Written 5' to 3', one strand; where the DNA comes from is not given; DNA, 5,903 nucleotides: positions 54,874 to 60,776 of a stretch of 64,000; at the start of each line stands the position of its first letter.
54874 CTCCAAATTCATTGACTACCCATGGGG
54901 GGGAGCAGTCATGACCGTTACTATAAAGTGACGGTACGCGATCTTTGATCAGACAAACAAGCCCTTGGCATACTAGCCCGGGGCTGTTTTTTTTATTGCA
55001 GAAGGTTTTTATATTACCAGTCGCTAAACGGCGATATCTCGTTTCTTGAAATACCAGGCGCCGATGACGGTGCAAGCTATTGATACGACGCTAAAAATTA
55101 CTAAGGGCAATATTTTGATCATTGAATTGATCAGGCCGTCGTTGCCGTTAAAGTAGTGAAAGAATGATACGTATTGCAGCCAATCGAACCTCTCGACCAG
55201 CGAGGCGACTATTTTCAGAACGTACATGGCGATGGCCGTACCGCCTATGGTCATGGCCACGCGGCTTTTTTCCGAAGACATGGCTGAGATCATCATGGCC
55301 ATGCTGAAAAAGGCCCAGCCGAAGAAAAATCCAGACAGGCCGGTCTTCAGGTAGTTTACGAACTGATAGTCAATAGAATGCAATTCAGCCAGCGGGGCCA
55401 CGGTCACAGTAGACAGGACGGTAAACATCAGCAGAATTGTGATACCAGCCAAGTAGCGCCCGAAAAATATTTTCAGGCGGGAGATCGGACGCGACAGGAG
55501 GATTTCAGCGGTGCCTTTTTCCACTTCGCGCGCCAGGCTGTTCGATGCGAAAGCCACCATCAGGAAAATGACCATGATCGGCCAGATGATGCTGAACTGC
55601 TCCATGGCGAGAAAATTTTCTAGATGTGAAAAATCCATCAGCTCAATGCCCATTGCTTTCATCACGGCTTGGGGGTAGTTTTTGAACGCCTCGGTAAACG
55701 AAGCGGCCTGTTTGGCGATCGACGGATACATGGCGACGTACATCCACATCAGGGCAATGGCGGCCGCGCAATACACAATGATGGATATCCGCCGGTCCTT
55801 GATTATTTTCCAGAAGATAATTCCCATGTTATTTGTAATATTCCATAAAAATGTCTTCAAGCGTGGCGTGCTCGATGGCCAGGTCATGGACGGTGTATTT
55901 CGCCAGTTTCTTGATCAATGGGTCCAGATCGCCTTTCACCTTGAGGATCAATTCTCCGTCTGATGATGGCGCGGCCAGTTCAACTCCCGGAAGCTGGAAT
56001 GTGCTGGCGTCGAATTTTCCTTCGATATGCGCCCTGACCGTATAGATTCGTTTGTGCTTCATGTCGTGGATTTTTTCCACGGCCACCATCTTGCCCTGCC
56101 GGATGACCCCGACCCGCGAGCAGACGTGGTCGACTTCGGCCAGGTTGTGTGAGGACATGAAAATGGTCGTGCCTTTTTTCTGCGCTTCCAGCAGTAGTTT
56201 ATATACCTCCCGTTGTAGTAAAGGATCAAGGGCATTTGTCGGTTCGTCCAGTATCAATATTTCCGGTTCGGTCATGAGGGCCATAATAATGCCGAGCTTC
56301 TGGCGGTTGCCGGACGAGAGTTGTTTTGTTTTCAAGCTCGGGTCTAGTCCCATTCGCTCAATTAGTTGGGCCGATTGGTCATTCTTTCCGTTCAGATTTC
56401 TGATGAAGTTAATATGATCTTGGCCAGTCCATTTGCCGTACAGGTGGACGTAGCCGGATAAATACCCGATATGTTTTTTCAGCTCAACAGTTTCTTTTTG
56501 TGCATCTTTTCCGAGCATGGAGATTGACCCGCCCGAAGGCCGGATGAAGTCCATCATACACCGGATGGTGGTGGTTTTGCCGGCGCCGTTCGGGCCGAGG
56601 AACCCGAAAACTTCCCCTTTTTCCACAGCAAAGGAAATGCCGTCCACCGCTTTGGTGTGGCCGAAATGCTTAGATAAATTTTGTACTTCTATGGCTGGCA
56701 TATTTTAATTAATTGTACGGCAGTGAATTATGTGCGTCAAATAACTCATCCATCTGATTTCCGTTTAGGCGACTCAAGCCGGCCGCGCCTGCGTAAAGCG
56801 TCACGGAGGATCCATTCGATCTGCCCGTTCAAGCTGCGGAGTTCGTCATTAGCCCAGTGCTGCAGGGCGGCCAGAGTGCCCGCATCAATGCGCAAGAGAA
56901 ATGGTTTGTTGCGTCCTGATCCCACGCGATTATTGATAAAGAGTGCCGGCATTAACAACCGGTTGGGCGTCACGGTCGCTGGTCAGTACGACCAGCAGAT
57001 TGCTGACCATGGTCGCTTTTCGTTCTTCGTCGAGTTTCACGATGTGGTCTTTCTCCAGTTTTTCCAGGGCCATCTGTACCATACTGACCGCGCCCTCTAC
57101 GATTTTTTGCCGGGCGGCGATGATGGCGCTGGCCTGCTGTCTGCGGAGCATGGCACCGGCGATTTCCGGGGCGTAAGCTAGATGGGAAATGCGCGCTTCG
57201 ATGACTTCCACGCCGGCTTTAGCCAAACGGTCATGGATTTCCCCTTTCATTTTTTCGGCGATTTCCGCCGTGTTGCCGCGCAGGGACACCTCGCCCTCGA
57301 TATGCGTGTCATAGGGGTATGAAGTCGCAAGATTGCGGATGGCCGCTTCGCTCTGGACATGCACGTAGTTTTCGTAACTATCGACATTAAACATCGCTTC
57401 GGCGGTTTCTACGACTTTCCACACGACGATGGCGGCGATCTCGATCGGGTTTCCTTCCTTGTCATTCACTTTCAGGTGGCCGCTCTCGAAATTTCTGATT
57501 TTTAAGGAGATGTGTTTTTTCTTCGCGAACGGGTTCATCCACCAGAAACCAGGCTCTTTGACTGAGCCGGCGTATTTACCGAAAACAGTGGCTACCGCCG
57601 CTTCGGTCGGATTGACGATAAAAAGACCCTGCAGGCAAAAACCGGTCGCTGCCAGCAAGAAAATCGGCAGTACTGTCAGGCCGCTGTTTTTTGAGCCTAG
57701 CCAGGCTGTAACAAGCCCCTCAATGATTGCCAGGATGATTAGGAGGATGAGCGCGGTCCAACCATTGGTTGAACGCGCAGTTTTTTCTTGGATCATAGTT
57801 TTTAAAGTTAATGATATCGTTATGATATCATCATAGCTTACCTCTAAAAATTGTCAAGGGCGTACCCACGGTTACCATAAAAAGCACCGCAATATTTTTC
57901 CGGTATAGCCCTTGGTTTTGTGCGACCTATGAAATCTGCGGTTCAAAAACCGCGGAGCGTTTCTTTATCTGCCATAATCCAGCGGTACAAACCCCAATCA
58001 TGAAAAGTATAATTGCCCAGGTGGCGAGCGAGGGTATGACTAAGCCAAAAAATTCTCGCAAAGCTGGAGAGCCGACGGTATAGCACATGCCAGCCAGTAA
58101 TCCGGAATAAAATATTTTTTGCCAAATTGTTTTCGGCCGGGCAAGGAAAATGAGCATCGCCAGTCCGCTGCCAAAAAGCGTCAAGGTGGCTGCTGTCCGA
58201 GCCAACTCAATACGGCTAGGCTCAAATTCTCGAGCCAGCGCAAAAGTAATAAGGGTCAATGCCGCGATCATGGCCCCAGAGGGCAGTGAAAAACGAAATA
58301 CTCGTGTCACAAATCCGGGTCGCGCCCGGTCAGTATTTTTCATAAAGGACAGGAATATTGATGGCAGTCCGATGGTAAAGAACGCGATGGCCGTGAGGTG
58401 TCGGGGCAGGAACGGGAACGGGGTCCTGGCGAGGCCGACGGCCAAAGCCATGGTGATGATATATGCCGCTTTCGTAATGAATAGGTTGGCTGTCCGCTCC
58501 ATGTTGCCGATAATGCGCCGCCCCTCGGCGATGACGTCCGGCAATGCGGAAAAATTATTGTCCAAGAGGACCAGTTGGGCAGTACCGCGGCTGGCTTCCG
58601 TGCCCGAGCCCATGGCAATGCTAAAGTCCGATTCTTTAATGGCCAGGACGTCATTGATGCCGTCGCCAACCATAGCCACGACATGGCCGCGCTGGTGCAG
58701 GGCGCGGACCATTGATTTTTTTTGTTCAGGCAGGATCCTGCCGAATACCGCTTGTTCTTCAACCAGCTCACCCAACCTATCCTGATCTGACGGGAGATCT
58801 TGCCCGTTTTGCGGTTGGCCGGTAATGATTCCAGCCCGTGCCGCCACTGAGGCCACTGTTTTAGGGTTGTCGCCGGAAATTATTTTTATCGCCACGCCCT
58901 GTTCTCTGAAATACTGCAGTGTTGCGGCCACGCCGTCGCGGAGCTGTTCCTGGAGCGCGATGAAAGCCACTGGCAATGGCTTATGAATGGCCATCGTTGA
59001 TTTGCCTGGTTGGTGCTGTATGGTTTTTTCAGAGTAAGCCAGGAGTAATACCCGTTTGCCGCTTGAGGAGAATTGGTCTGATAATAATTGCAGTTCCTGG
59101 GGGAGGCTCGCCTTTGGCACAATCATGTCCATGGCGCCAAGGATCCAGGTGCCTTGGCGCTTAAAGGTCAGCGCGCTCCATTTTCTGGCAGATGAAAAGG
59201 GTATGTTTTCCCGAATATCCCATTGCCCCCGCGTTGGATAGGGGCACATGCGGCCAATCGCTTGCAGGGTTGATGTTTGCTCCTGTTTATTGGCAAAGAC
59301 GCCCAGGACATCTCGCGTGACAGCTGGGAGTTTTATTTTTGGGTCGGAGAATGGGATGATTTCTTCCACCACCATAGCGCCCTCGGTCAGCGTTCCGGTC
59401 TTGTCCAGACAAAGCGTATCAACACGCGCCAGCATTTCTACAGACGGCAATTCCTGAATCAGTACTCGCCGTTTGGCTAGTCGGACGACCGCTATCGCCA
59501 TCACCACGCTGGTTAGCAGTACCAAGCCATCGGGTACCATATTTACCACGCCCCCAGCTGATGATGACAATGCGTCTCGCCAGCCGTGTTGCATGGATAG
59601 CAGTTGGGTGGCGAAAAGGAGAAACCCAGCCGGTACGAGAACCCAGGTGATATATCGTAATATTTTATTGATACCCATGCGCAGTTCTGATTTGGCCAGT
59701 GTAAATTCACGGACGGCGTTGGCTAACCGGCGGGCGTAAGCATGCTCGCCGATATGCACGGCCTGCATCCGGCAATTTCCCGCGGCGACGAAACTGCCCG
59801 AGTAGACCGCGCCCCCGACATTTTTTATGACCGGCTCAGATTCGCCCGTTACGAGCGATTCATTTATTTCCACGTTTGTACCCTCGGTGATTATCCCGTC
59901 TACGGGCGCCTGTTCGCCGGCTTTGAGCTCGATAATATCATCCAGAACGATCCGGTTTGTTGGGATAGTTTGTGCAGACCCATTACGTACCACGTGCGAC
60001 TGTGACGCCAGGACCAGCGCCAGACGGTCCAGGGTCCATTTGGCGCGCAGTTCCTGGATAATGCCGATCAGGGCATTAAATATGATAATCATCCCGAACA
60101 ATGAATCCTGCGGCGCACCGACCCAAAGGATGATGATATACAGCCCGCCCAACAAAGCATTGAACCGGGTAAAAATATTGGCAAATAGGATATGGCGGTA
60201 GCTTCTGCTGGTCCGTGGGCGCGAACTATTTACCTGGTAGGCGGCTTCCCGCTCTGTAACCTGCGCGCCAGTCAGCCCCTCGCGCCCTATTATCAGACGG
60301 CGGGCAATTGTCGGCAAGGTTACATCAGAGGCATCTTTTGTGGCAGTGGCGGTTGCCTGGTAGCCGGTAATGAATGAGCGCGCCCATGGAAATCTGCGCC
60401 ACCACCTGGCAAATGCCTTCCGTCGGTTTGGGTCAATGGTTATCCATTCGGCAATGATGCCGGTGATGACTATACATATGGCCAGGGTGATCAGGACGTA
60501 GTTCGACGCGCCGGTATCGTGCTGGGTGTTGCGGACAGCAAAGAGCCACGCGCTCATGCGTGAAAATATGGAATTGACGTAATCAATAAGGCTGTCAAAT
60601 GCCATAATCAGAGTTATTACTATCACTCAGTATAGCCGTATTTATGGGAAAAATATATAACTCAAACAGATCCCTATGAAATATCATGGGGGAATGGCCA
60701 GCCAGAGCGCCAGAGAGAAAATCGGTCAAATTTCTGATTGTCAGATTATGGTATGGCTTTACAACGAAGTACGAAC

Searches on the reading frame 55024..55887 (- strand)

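Call 37: search_protein_families(library=pfam, proteins=[window:55024-55887:-], max_evalue=0.001)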
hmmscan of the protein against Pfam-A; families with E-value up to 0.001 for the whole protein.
window:55024-55887:- (287 aa): 4 families
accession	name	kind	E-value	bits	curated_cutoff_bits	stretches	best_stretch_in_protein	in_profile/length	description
PF12679.13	ABC2_membrane_2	-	1.3e-17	64.4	27.2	1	27-285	10-283/283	ABC-2 family transporter protein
PF12698.13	ABC2_membrane_3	-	4.8e-08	32.9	31.6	1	97-279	163-347/347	ABC-2 family transporter protein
PF13346.12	ABC2_membrane_5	-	1.5e-05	25.1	25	1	96-273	33-200/205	ABC-2 family transporter protein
PF12730.13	ABC2_membrane_4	-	0.00034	21.1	27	1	90-210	44-167/179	ABC-2 family transporter protein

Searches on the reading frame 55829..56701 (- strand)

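Call 37: search_protein_families(library=pfam, proteins=[window:55829-56701:-], max_evalue=0.001)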
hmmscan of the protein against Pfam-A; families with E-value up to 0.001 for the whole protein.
window:55829-56701:- (290 aa): 4 families
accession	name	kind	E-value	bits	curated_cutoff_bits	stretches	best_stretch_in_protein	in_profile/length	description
PF00005.33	ABC_tran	-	1.2e-28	100.8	25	1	20-156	2-137/137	ABC transporter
PF13304.12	AAA_21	-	1.4e-16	61.8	27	1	127-191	237-304/304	AAA domain, putative AbiEii toxin, Type IV TA system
PF13732.12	DrrA1-3_C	-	5e-05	24.4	27.4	1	215-288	10-80/81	ATP-binding protein DrrA1-3-like, C-terminal domain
PF13604.12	AAA_30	-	0.0005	20.3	27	1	29-124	18-82/191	AAA domain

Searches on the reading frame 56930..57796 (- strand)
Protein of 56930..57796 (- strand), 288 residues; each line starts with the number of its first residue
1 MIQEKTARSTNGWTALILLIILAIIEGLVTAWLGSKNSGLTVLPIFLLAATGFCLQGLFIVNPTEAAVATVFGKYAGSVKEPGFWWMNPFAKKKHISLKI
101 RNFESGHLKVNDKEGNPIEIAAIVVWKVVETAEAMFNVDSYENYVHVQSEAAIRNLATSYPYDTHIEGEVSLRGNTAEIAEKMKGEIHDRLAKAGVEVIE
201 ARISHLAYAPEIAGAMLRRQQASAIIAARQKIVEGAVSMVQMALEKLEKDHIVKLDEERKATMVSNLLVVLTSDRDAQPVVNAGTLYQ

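Call 37: search_protein_families(library=pfam, proteins=[window:56930-57796:-], max_evalue=0.001)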
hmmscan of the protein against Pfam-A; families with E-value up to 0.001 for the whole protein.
window:56930-57796:- (288 aa): 1 family
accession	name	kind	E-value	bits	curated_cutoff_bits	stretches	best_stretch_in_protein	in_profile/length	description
PF01145.31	Band_7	-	1.3e-29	103.9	23.6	1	59-234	1-173/176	SPFH domain / Band 7 family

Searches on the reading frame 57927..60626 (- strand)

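Call 38: search_protein_families(library=pfam, proteins=[window:57927-60626:-], max_evalue=0.001)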
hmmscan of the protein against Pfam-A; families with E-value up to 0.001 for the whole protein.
window:57927-60626:- (899 aa): 4 families
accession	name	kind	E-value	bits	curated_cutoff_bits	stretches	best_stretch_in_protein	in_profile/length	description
PF00122.25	E1-E2_ATPase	-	9.1e-40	136.5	28.1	1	207-386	4-181/181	E1-E2 ATPase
PF00702.32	Hydrolase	-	5e-19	69.9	26.4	1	402-666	1-190/191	haloacid dehalogenase-like hydrolase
PF00689.26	Cation_ATPase_C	-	0.00019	21.7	27.3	1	736-881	1-166/175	Cation transporting ATPase, C-terminus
PF08282.18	Hydrolase_3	-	0.00035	20.8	20.9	0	650-698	206-254/255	haloacid dehalogenase-like hydrolase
